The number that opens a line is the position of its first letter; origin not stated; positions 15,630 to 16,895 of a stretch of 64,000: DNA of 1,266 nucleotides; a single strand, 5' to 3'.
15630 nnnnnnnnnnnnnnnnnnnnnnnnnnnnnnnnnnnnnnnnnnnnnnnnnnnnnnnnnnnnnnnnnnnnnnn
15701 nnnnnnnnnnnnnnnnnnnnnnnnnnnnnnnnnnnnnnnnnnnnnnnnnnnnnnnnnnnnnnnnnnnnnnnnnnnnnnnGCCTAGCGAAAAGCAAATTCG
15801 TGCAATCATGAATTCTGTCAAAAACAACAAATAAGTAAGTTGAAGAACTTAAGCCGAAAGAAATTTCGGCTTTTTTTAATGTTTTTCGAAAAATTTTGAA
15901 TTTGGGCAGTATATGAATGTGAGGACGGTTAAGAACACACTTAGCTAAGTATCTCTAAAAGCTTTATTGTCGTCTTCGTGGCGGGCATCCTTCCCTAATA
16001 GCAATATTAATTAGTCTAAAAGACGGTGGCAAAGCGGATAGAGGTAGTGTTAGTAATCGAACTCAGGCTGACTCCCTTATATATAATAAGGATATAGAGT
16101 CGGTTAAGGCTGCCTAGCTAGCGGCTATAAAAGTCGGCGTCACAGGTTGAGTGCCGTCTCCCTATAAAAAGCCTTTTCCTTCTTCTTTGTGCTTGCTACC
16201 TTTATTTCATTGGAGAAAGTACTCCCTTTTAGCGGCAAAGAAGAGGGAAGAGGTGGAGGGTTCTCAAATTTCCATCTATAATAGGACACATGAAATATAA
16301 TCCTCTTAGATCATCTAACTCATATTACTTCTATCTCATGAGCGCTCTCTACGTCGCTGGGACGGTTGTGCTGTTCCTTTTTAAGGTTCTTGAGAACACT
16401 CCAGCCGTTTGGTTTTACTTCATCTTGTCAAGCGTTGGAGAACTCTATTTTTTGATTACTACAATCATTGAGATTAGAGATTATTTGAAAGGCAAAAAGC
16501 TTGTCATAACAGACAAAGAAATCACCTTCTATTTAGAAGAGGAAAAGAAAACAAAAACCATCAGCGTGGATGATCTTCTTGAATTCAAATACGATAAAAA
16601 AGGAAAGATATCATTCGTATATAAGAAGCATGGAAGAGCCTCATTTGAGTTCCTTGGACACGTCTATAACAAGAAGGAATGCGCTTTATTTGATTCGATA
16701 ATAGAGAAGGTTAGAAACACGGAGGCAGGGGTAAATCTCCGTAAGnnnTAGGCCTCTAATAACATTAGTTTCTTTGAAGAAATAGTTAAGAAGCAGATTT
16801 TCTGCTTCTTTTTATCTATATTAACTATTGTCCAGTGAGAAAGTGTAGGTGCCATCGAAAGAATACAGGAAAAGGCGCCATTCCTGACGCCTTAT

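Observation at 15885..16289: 390-nt GC-enriched, ORF-free structured region upstream of a small membrane protein gene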

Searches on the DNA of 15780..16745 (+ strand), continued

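Call 79: search_with_rna_model(model_id=R1, sources=[L150, L151, L152, L153], max_evalue=10)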
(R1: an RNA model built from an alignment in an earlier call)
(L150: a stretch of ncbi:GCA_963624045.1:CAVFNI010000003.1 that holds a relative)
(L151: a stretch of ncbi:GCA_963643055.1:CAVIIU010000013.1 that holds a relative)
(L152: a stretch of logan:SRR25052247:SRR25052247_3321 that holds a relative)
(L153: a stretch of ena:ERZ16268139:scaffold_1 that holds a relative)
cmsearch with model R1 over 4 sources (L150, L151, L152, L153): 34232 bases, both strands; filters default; matches with E-value up to 10: 0.
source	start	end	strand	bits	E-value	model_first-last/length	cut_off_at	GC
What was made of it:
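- On RNase P RNA / SRP RNA: The element is absent from sister lineages (call 79), which an essential RNA gene would not be at a fixed locus.
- It is absent from sister lineages (call 79).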

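Call 108: build_rna_model(alignment_id=A9)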
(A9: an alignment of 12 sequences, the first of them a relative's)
Model R2 built from alignment A9 (12 sequences, 153 columns); structure: RNAalifold consensus.
model positions 149; base pairs 30; branch points 2; effective number of sequences 1.7; information 0.59 bits per position. Calibrated on 0.2 Mb of random sequence (short: E-values are rough).
structure used (alignment columns):
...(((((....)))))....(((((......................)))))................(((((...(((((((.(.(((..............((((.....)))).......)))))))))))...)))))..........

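Call 110: search_with_rna_model(model_id=R2, sources=[window, L009, L008, L001, L150, L153], max_evalue=10, show_alignments=2)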
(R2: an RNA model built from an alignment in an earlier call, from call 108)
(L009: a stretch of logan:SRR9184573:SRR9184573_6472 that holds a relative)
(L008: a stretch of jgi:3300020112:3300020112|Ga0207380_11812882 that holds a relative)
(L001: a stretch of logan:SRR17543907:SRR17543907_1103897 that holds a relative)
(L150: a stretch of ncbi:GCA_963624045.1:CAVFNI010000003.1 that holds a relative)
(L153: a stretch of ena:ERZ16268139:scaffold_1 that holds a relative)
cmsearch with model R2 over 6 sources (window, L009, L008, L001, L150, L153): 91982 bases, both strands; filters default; matches with E-value up to 10: 5.
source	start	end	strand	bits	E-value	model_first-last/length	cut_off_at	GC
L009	1553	1711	+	30.9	2e-06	1-149/149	no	0.45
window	16119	16263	+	16.7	0.011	1-149/149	no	0.46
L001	996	1140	+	16.7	0.011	1-149/149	no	0.48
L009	1433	1572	-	14.6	0.04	1-149/149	no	0.41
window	3835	3918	-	13.2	0.094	1-149/149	no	0.37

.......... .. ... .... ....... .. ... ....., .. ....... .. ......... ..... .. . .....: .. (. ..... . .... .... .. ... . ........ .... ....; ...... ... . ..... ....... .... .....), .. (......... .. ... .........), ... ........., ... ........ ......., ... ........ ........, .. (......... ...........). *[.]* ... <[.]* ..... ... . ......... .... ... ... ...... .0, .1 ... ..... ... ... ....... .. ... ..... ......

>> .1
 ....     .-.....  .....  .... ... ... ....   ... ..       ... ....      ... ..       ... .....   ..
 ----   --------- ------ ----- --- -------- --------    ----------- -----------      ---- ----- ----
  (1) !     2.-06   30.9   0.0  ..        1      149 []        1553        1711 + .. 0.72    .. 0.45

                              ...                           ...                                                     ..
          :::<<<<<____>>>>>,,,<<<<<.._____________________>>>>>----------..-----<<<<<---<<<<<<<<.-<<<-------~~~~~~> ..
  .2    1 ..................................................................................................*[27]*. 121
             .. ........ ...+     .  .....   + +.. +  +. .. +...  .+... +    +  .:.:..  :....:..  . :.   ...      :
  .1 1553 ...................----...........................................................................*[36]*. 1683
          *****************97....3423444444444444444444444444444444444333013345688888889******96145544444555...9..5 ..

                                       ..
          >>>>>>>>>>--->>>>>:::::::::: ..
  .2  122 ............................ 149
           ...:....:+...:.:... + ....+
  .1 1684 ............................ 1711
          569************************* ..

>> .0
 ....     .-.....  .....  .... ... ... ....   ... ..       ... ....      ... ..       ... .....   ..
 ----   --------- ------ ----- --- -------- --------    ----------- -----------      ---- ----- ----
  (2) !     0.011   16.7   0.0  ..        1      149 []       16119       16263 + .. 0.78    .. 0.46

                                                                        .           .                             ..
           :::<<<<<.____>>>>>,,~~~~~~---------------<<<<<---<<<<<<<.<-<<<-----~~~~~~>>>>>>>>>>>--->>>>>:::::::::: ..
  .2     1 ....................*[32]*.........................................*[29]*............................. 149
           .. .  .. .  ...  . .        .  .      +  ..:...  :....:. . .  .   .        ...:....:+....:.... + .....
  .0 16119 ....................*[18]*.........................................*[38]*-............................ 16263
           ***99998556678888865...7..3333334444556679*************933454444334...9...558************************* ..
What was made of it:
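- Model R2 (B+C 3' half) finds L009 at E 2e-6 and the window at E 0.011, as its best hit (call 110).
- Tried and rejected: A 3'-half model (R2) was used instead (calls 108, 110).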
